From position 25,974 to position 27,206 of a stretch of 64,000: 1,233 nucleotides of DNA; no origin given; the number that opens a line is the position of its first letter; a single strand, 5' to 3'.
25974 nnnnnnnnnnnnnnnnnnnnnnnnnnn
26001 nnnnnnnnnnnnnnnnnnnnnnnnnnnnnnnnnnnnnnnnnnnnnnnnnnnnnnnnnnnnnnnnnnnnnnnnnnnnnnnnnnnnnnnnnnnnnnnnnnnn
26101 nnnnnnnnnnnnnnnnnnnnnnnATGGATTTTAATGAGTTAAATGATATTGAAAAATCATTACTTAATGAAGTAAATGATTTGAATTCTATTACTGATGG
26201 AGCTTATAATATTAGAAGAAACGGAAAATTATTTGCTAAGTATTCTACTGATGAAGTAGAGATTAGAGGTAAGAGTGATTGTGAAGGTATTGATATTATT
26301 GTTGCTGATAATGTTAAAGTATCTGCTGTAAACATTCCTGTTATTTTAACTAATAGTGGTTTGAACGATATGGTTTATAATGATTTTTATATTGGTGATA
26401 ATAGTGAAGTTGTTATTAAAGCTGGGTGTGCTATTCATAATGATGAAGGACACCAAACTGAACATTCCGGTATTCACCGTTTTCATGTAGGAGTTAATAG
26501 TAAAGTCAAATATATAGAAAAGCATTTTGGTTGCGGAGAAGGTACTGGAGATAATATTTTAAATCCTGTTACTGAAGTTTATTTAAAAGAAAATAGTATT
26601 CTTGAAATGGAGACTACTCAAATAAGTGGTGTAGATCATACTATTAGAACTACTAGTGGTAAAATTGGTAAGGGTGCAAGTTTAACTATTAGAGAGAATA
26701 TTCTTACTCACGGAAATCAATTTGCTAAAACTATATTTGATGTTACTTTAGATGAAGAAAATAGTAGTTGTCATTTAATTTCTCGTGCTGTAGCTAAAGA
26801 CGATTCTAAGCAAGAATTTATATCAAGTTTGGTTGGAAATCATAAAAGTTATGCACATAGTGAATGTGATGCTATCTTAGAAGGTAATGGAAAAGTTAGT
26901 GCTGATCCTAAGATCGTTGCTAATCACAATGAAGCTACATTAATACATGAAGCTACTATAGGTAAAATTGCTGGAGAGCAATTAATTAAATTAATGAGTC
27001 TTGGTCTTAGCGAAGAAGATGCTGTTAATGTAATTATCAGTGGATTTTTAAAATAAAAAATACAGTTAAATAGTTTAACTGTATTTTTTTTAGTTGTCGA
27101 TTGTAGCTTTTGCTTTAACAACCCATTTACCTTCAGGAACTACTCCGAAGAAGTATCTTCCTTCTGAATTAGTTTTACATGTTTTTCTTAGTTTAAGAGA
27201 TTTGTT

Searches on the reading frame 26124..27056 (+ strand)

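Call 3: search_protein_families(library=pfam, proteins=[window:26124-27056:+], max_evalue=1)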
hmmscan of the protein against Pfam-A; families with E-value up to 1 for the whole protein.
window:26124-27056:+ (310 aa): 2 families
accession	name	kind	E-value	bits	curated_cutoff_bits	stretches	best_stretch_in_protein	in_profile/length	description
PF01458.23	SUFBD_core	-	2.5e-20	73.4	27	1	91-308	19-232/232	SUF system FeS cluster assembly, SufBD core domain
PF09145.16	Ubiq-assoc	-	0.21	11.9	27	1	289-301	12-24/44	Ubiquitin-associated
